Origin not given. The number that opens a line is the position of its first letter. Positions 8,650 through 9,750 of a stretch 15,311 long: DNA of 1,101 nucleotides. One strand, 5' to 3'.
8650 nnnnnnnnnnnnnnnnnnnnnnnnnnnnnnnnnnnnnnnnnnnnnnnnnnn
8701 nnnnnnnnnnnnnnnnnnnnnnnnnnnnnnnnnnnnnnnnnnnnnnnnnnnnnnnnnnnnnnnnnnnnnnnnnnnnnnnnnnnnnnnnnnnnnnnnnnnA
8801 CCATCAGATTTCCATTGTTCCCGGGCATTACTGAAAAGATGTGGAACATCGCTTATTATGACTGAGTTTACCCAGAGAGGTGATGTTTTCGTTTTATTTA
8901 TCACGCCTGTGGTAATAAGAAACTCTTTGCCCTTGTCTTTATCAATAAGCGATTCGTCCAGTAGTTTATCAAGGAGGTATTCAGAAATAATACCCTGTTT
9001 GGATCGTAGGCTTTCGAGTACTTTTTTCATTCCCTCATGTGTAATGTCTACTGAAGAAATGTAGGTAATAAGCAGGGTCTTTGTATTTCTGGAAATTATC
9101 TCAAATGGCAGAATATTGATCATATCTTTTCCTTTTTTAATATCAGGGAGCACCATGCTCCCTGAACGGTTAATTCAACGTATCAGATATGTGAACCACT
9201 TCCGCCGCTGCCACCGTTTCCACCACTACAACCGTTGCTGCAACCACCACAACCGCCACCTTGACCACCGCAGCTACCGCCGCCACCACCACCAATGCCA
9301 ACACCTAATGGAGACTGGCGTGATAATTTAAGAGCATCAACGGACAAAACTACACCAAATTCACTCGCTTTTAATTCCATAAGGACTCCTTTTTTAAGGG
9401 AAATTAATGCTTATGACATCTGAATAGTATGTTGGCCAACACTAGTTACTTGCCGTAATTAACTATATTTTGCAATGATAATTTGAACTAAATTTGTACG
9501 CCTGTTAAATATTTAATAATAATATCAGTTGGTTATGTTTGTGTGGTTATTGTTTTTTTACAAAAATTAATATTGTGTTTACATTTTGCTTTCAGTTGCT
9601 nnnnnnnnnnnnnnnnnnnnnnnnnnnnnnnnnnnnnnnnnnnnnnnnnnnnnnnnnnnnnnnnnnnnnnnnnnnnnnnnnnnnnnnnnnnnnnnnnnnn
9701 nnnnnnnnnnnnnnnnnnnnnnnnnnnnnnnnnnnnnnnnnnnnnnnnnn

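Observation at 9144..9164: Hairpin places the mcbB ribosome-binding site in a stem and the start codon in the loop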

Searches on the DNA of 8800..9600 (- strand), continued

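Call 77: search_dna_similar(query=window:9095-9200:-, collection=plasmids, mode=distant, max_rows=40, rows=spread)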
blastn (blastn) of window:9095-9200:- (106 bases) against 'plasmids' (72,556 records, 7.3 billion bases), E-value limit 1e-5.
Records with a match: 131; places in all: 131; records where one place covers at least 80% of the query: 129.
Best place of each record, by identity: >=99% 104; 95-99% 2; 80-90% 25.
By first word of the organism name: Escherichia 102; Klebsiella 24; Enterobacter 2; Shigella 2; Edwardsiella 1.
By predicted mobility (MOB-suite, as given by PLSDB): conjugative 125; non-mobilizable 4; mobilizable 2.
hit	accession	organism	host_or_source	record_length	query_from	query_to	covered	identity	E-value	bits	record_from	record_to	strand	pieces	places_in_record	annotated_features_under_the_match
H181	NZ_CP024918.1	Klebsiella pneumoniae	Homo sapiens,rectal swab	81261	1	106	100%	100.0%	6e-47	192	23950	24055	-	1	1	McbB family protein | microcin B17 family TOMM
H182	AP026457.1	Escherichia coli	whole organism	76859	1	106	100%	100.0%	6e-47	192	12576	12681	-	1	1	hypothetical protein (x2)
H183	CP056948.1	Escherichia coli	culture,Pooled sheep faecal samples ...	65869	1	106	100%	100.0%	6e-47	192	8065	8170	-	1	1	McbB family protein | microcin B17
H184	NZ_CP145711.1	Escherichia coli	Homo sapiens,stool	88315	1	106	100%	100.0%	6e-47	192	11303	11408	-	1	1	McbB family protein | microcin B17 family TOMM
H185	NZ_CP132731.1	Escherichia coli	-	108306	1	106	100%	100.0%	6e-47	192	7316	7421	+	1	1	McbB family protein | microcin B17 family TOMM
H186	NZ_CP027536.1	Escherichia coli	-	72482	1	106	100%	99.1%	3e-45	187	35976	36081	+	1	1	McbB family protein | microcin B17 family TOMM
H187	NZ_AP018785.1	Escherichia coli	-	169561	1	106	100%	99.1%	3e-45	187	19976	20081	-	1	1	McbB family protein | microcin B17 family TOMM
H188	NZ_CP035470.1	Escherichia coli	Homo sapiens,urine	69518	1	106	100%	99.1%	3e-45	187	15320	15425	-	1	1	McbB family protein | microcin B17 family TOMM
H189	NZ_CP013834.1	Escherichia coli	Homo sapiens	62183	1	106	100%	99.1%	3e-45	187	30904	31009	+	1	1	McbB family protein | microcin B17 family TOMM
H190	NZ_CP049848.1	Escherichia coli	Homo sapiens,Biopsy of human bladder ...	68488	1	106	100%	99.1%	3e-45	187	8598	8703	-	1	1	McbB family protein | microcin B17 family TOMM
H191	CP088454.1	Escherichia coli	Homo sapiens,blood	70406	1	106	100%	99.1%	3e-45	187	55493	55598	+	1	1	McbB family protein | microcin B17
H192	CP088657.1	Escherichia coli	Homo sapiens,blood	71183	1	106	100%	99.1%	3e-45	187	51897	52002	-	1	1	McbB family protein | microcin B17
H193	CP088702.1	Escherichia coli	Homo sapiens,blood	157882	1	106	100%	99.1%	3e-45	187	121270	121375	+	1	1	McbB family protein | microcin B17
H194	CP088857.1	Escherichia coli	Homo sapiens,blood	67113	1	106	100%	99.1%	3e-45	187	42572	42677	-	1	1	McbB family protein | microcin B17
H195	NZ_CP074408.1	Escherichia coli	Mus musculus,cell culture,feces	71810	1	106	100%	99.1%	3e-45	187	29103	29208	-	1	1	McbB family protein | microcin B17 family TOMM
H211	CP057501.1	Escherichia coli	culture,Pooled sheep faecal samples ...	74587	1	106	100%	99.1%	3e-44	184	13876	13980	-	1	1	McbB family protein | microcin B17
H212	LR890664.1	Escherichia coli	Homo sapiens,rectal swab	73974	1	106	100%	98.1%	4e-43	179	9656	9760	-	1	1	record has no annotation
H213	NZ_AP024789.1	Klebsiella pneumoniae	Homo sapiens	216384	1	106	100%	87.7%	6e-28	130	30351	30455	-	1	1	McbB family protein | microcin B17 family TOMM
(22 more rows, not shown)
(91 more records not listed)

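Call 78: get_annotated_region(hit=H211, flank=300)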
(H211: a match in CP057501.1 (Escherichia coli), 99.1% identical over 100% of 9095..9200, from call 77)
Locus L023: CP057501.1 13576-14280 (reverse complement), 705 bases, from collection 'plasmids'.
description: Escherichia coli strain RHB24-C09 plasmid pRHB24-C09_2, complete sequence
organism: Escherichia coli (NCBI taxid 562)
taxonomy: Bacteria; Pseudomonadota; Gammaproteobacteria; Enterobacterales; Enterobacteriaceae; Escherichia; Escherichia coli
host: -; source: culture,Pooled sheep faecal samples collected from floor of farm; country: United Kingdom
typing (MOB-suite, as given by PLSDB): conjugative; replicon IncFIA,IncFIC; relaxase MOBF; mating-pair formation MPF_F
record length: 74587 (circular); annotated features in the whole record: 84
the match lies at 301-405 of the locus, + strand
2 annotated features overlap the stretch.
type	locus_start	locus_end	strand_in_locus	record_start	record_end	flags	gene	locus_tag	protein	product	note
CDS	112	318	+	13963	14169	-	-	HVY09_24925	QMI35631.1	microcin B17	-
CDS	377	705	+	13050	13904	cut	-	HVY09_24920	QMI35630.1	McbB family protein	-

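Call 79: get_annotated_region(hit=H212, flank=300)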
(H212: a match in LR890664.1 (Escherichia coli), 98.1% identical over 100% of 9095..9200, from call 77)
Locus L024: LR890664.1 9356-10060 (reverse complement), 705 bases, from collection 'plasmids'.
description: Escherichia coli isolate MSB1_4G-sc-2280381 genome assembly, plasmid: 4
organism: Escherichia coli (NCBI taxid 562)
taxonomy: Bacteria; Pseudomonadota; Gammaproteobacteria; Enterobacterales; Enterobacteriaceae; Escherichia; Escherichia coli
host: -; source: Homo sapiens,rectal swab; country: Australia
typing (MOB-suite, as given by PLSDB): conjugative; replicon IncFIA,IncFIC; relaxase MOBF,MOBF; mating-pair formation MPF_F
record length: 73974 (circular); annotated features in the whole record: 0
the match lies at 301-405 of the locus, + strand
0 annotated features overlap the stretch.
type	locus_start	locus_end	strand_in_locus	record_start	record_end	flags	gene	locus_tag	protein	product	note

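Call 80: get_annotated_region(hit=H213, flank=300)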
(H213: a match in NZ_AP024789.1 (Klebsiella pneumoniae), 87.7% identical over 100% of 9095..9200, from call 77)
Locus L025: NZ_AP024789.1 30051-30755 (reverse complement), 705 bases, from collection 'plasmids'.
description: Klebsiella pneumoniae strain TUM12138 plasmid pMTY12138, complete sequence
organism: Klebsiella pneumoniae (NCBI taxid 573)
taxonomy: Bacteria; Pseudomonadota; Gammaproteobacteria; Enterobacterales; Enterobacteriaceae; Klebsiella; Klebsiella pneumoniae
host: -; source: Homo sapiens; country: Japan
typing (MOB-suite, as given by PLSDB): conjugative; replicon IncFIB; relaxase MOBH; mating-pair formation MPF_F
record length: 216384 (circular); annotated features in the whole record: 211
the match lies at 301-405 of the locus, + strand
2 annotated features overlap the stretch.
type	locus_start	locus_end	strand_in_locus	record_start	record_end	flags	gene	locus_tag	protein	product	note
CDS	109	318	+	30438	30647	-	-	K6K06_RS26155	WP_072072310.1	microcin B17 family TOMM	-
CDS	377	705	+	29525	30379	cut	-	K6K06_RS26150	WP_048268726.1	McbB family protein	-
